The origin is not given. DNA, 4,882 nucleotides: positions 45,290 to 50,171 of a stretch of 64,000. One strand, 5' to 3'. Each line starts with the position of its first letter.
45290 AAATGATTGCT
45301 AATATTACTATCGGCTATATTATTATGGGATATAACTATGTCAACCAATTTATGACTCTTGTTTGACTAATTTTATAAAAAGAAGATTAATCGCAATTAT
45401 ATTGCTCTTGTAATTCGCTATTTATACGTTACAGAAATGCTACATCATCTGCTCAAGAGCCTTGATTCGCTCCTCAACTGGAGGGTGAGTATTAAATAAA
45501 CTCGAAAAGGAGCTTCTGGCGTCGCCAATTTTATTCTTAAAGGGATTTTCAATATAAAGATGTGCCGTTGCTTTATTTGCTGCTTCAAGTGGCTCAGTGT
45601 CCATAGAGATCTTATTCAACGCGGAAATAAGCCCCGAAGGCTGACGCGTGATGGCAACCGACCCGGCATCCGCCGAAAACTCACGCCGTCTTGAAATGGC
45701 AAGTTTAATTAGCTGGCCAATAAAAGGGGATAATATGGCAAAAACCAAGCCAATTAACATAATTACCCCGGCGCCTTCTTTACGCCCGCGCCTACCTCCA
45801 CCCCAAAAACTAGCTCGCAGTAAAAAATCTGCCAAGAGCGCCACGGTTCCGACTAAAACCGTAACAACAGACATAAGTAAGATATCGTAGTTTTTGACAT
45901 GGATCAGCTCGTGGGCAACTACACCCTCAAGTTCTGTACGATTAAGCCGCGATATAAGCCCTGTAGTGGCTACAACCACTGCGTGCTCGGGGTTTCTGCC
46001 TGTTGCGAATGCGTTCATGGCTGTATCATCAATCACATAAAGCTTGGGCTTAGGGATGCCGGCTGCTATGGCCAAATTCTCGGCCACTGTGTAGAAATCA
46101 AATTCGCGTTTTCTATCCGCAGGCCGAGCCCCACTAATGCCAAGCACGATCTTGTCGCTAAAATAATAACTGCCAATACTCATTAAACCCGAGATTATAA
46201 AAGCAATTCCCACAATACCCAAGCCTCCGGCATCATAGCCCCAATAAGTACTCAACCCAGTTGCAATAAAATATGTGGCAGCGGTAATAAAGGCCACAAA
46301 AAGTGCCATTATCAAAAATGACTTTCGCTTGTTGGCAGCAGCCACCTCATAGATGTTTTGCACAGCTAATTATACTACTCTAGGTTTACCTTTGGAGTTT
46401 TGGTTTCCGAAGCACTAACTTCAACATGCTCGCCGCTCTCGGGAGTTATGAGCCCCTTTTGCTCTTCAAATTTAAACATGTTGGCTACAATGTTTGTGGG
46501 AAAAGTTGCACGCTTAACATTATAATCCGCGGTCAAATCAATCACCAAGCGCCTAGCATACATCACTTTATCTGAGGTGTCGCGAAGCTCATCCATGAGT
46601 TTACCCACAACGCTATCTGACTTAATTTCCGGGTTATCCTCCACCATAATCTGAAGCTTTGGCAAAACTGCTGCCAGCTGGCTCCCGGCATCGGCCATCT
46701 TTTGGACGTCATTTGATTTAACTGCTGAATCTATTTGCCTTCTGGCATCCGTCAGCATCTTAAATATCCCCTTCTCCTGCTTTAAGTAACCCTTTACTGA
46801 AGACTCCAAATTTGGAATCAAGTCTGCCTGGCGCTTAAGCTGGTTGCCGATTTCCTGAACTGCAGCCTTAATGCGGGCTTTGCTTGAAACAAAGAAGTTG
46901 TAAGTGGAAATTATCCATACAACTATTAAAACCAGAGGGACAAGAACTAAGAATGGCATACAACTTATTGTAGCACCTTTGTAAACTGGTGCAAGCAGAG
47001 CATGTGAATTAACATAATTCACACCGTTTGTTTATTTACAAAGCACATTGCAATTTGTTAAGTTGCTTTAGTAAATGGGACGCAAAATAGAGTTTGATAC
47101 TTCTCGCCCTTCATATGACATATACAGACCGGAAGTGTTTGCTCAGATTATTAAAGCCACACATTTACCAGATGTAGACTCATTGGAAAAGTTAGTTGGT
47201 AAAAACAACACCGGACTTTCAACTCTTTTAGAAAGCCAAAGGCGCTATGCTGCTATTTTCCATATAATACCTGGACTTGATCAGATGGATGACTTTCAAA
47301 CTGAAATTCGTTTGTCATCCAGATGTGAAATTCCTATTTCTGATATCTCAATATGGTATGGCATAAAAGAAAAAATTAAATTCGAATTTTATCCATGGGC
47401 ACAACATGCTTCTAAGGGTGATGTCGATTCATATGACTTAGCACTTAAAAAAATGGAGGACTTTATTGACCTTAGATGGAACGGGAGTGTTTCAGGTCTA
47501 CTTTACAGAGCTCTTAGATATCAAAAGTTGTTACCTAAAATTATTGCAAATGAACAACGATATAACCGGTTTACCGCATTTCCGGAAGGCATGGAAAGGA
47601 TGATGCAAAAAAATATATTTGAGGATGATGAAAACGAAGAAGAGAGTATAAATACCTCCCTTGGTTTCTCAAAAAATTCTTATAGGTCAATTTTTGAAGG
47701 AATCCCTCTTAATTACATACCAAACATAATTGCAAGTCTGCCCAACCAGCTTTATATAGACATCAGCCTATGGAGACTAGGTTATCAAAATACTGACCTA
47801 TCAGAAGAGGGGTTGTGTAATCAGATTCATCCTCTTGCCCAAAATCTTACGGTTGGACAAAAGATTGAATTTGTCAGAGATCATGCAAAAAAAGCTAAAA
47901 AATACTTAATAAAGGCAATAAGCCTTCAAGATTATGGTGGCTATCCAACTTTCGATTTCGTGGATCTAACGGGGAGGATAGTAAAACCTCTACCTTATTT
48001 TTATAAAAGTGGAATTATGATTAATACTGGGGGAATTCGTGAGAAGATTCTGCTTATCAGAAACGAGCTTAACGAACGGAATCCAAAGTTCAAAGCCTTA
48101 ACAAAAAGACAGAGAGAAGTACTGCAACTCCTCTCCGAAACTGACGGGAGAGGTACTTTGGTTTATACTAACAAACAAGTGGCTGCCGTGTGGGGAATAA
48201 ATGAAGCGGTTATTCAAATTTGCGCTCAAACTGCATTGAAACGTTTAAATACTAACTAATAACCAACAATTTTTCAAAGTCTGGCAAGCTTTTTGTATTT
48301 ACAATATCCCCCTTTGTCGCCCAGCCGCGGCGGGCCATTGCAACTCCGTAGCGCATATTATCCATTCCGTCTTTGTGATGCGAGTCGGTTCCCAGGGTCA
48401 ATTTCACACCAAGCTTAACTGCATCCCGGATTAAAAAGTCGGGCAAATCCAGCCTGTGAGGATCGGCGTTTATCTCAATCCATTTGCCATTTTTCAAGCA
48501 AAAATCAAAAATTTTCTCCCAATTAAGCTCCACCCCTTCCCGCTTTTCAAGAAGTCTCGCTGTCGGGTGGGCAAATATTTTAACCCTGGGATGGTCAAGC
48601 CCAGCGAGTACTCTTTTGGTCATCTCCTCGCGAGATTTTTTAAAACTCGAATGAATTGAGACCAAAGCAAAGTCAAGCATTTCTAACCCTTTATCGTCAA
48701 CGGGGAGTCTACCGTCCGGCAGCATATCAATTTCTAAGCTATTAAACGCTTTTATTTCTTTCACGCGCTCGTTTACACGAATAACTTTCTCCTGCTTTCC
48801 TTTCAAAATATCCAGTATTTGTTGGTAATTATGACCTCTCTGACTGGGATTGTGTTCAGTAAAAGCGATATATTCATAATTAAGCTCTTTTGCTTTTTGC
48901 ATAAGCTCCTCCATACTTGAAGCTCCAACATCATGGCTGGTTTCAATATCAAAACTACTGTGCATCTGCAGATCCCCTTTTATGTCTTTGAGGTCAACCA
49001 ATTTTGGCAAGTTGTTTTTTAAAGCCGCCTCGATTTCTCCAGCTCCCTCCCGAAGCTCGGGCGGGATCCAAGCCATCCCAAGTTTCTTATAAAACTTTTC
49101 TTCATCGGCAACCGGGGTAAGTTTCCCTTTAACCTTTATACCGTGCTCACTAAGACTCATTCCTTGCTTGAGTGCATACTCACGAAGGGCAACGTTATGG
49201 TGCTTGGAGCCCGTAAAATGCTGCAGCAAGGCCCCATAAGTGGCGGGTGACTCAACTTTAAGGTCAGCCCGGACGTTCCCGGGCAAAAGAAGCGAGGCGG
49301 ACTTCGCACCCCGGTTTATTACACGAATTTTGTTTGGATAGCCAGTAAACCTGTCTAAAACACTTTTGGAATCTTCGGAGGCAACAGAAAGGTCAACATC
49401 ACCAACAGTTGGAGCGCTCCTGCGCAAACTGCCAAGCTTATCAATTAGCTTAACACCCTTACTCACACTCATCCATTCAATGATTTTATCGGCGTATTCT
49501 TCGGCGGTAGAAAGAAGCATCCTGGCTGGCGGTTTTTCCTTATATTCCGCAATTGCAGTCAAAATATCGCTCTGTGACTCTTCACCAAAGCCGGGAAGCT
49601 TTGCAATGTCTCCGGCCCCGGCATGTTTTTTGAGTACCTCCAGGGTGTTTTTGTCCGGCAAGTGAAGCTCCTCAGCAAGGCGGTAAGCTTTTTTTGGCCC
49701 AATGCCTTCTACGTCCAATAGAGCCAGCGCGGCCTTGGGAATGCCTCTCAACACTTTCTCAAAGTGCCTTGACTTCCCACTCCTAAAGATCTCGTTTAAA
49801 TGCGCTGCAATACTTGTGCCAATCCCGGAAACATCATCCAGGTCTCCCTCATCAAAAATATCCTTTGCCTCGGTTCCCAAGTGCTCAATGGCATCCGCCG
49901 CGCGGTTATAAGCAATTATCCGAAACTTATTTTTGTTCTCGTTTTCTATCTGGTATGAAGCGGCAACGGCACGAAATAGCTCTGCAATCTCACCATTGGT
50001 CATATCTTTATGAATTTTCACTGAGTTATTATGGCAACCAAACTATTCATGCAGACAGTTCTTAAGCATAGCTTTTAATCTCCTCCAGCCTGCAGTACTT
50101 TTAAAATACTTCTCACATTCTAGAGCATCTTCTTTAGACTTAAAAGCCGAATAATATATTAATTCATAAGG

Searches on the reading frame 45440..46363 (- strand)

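Call 32: search_protein_families(library=pfam, max_evalue=0.000001, proteins=[window:45440-46363:-])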
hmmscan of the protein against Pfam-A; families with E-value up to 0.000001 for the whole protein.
window:45440-46363:- (307 aa): 1 family
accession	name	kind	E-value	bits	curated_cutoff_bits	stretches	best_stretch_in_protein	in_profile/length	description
PF01435.24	Peptidase_M48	-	7.1e-31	107.9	20.3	1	92-306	9-185/186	Peptidase family M48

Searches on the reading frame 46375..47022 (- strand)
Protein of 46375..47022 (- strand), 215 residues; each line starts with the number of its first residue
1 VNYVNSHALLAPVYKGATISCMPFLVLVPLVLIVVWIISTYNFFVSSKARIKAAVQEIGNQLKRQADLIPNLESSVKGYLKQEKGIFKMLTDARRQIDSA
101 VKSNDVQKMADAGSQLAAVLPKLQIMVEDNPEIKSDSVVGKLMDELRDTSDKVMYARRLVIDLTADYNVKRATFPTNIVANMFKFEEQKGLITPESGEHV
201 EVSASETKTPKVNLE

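Call 32: search_protein_families(library=pfam, max_evalue=0.000001, proteins=[window:46375-47022:-])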
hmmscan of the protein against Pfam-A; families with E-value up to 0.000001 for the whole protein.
window:46375-47022:- (215 aa): 1 family
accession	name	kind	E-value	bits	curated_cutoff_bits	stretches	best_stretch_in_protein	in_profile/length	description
PF04011.17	LemA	-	1.2e-34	119.7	26.2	1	55-201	2-146/149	LemA family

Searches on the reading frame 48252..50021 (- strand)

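Call 32: search_protein_families(library=pfam, max_evalue=0.000001, proteins=[window:48252-50021:-])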
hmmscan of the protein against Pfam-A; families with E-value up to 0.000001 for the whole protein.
window:48252-50021:- (589 aa): 4 families
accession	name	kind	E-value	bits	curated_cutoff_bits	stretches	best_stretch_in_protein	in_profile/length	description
PF14791.11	DNA_pol_B_thumb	-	3.8e-23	81.5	25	1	266-325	2-63/63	DNA polymerase beta thumb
PF14716.13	HHH_8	-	2.6e-13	50.6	30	1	7-83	1-72/73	Helix-hairpin-helix domain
PF02811.25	PHP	-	3.5e-09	37.6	26.4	1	350-519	1-163/164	PHP domain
PF14520.12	HHH_5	-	8e-09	36.3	27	0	60-119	3-55/57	Helix-hairpin-helix domain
